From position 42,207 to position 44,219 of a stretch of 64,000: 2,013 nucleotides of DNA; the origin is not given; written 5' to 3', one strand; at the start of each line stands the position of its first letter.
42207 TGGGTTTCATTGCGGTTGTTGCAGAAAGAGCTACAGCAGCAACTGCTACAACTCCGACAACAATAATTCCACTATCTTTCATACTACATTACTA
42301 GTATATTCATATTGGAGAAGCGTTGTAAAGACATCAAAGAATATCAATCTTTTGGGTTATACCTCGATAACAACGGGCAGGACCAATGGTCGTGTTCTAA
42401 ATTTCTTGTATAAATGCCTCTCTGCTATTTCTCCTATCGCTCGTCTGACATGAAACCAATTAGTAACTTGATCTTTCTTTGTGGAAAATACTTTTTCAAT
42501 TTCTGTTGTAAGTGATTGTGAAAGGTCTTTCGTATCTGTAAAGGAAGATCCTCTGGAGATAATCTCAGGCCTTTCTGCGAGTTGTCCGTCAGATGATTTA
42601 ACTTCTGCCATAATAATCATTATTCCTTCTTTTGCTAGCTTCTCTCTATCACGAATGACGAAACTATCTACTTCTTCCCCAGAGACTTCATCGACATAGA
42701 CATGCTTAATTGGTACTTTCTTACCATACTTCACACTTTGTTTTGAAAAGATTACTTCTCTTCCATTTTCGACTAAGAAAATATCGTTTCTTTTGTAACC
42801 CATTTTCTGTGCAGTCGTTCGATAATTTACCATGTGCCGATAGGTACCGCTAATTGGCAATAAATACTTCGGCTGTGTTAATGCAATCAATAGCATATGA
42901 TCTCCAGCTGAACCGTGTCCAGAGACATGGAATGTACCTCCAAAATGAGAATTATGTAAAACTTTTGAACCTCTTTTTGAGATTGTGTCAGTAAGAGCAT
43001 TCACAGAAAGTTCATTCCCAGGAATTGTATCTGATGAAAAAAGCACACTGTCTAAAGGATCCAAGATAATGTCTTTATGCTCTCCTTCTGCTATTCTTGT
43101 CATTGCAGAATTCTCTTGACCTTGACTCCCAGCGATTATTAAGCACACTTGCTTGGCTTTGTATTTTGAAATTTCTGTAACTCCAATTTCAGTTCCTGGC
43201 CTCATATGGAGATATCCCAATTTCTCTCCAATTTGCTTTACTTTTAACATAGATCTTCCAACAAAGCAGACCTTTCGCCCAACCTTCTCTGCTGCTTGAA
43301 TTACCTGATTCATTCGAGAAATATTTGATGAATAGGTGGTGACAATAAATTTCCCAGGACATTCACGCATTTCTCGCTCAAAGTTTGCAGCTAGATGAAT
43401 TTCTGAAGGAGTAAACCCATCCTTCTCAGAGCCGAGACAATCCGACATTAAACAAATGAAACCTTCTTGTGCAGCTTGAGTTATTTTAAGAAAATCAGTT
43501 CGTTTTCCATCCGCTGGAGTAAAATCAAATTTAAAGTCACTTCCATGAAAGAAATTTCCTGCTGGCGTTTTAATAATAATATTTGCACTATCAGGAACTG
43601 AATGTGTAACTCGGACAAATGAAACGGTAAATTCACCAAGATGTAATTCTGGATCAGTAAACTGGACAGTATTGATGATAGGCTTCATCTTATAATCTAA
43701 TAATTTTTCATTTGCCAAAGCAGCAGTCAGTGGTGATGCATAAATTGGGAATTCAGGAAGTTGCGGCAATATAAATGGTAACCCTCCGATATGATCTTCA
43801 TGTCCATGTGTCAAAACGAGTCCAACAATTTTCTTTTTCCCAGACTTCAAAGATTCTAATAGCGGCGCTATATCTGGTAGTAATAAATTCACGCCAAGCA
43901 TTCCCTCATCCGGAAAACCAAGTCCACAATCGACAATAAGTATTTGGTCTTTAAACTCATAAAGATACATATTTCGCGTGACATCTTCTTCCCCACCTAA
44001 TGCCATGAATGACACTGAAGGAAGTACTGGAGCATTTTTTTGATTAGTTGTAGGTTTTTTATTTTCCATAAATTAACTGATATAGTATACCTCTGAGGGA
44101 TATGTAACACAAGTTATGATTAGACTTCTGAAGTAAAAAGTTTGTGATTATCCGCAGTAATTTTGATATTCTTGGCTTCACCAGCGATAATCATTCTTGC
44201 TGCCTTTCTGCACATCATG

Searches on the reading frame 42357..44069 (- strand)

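Call 56: search_protein_families(library=pfam, proteins=[window:42357-44069:-], max_evalue=0.001)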
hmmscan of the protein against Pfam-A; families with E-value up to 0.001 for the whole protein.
window:42357-44069:- (570 aa): 5 families
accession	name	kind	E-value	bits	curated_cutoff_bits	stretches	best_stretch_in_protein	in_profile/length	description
PF22505.1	RNase_J_b_CASP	-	1.7e-40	138.1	27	1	239-362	2-125/126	Ribonuclease J, beta-CASP domain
PF17770.6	RNase_J_C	-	1.7e-17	64.7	23.8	1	471-570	1-102/102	Ribonuclease J C-terminal domain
PF00753.33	Lactamase_B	-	2.7e-13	50.8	22.7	1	32-176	6-147/196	Metallo-beta-lactamase superfamily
PF12706.13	Lactamase_B_2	-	1.3e-09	38.4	27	1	46-180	5-144/200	Beta-lactamase superfamily domain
PF07521.17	RMMBL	-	1.2e-05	25.6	21.6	1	380-425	11-58/63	Zn-dependent metallo-hydrolase RNA specificity domain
